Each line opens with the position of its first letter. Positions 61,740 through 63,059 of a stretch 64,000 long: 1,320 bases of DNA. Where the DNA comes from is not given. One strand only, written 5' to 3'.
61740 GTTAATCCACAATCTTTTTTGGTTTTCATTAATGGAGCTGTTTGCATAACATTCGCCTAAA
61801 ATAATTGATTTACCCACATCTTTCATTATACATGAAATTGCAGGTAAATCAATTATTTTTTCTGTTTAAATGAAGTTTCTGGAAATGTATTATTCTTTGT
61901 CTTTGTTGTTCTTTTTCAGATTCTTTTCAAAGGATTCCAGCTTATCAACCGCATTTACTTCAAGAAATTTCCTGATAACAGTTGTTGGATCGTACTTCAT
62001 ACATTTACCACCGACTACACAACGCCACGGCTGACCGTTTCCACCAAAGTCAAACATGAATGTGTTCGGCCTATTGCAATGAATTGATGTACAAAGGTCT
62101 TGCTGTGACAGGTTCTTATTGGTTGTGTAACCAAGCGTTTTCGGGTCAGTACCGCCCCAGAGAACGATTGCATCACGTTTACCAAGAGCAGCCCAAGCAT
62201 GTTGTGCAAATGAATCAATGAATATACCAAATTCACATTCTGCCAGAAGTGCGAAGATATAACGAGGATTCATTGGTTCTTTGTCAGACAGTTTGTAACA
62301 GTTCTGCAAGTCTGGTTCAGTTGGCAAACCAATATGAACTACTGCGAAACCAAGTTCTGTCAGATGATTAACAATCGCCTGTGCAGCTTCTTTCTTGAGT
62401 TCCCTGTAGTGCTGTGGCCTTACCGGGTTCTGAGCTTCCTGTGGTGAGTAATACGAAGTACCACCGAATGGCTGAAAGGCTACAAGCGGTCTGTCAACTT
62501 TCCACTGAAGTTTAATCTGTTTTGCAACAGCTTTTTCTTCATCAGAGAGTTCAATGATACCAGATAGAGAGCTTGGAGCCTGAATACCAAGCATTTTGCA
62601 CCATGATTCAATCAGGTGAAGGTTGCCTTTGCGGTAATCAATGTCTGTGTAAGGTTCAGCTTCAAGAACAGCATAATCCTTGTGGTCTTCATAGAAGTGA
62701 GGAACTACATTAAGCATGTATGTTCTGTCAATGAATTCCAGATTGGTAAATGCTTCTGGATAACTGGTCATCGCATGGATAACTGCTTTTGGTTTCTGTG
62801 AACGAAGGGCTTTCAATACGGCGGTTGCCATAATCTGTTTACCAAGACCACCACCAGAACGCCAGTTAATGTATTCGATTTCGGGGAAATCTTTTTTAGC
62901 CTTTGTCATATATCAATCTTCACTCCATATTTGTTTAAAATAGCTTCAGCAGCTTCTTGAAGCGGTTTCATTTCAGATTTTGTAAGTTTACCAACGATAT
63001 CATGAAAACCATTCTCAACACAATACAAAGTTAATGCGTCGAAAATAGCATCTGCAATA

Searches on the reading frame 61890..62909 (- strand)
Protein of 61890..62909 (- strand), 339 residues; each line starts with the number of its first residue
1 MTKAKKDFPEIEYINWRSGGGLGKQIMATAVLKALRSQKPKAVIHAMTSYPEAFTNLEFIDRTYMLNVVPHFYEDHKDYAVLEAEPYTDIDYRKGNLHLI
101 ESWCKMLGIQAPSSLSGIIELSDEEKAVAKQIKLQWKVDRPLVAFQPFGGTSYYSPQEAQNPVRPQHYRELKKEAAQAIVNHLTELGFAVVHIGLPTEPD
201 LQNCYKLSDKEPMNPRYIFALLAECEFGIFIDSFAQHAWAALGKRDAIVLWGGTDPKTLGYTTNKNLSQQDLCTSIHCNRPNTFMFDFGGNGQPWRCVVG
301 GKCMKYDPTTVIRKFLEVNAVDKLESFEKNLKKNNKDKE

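Call 27: search_protein_families(library=pfam, proteins=[window:61890-62909:-], max_evalue=0.01)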
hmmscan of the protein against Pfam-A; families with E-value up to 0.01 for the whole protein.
window:61890-62909:- (339 aa): 0 families

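Call 47: find_encoding_contigs(protein=window:61890-62909:-, flank=10000, max_places=2)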
Protein window:61890-62909:- (339 aa): 9 contigs read that carry it; 2 places shown.
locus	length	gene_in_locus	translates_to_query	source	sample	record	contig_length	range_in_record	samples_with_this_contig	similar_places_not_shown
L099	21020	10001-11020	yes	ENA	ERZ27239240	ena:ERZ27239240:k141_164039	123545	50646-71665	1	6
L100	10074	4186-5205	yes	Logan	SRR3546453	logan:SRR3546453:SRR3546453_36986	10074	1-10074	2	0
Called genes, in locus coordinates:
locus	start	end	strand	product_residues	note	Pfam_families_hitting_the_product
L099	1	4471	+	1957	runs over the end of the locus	-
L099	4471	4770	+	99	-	-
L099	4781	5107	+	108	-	-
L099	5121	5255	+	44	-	-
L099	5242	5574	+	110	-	-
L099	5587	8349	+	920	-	PF01391:Collagen (faint)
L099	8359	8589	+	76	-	-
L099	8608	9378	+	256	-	-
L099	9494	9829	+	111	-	-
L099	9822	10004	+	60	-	-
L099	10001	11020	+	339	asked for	-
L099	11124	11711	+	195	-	-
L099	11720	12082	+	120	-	-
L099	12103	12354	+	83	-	-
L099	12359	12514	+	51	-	-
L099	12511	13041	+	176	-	PF00959:Phage_lysozyme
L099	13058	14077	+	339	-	PF04230:PS_pyruv_trans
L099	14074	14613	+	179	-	PF01510:Amidase_2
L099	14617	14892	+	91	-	-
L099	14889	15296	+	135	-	PF28256:CCDC171 (weak)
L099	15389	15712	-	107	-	-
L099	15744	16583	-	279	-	PF01555:N6_N4_Mtase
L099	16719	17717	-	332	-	PF01751:Toprim (weak), PF13155:Toprim_2, PF13662:Toprim_4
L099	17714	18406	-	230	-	PF01555:N6_N4_Mtase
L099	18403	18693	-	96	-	-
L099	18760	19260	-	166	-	-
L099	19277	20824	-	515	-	PF02195:ParB_N (faint)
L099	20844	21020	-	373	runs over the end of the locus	PF12323:HTH_OrfB_IS605, PF01385:OrfB_IS605, PF07282:Cas12f1-like_TNB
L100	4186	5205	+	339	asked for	-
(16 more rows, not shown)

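Call 48: search_solved_structures(query=L099:2-4468:+, max_evalue=1)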
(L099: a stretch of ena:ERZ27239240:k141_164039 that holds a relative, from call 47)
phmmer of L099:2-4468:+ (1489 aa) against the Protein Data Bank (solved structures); distinct sequences matched with E-value up to 1: 0.

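Call 49: search_protein_families(library=phrogs, proteins=[L099:2-4468:+, L099:5587-8349:+, L099:8608-9378:+, L099:11124-11711:+], max_evalue=0.001)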
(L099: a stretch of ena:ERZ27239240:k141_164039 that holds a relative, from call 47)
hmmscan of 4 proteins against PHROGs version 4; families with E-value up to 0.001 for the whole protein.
L099:2-4468:+ (1489 aa): 3 families
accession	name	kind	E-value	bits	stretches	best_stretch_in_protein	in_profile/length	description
phrog_26466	-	unknown function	1.4e-13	49.9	1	697-854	1214-1379/2337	-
phrog_27577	-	tail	1.2e-11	43.8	1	685-853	1439-1598/1795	tail protein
phrog_19846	-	unknown function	0.00029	19.6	1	676-800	704-821/1272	-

L099:5587-8349:+ (920 aa): 16 families
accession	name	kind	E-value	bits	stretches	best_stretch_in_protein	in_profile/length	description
phrog_19976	-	tail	3.6e-43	148.9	6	34-83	63-112/256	tail assembly protein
phrog_6320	-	tail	6.6e-20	72.5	1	121-196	139-181/745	tail fiber protein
phrog_13286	-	tail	9.9e-18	64.8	1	117-244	90-215/662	tail protein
phrog_819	-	tail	1.1e-16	61.2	2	67-243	567-723/1024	tail protein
phrog_5073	-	tail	1.5e-15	58.2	1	67-250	275-368/519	tail fiber protein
phrog_3904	-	tail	1.5e-14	54.3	1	288-442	649-766/1086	tail fiber protein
phrog_36335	-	unknown function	1.2e-11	45.6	0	151-178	47-74/165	-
phrog_1806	-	tail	3.8e-09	37.3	0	119-246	136-234/276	collagen like minor tail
phrog_366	-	tail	8.2e-09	36.4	1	121-349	186-371/474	tail fiber protein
phrog_18350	-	tail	6.1e-08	33.6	1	16-149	86-187/253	tail fiber protein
phrog_25979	-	unknown function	1.5e-07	31.5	1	222-343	154-274/521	-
phrog_28074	-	unknown function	4.2e-06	26.8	0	269-347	376-455/553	-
phrog_29268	-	unknown function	1.6e-05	24.2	1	118-347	308-535/653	-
phrog_25191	-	unknown function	2.3e-05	23.6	1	178-449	52-314/855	-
phrog_28263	-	tail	3.1e-05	22.4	1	68-251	610-786/1400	tail fiber protein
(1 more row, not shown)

L099:8608-9378:+ (256 aa): 0 families

L099:11124-11711:+ (195 aa): 0 families
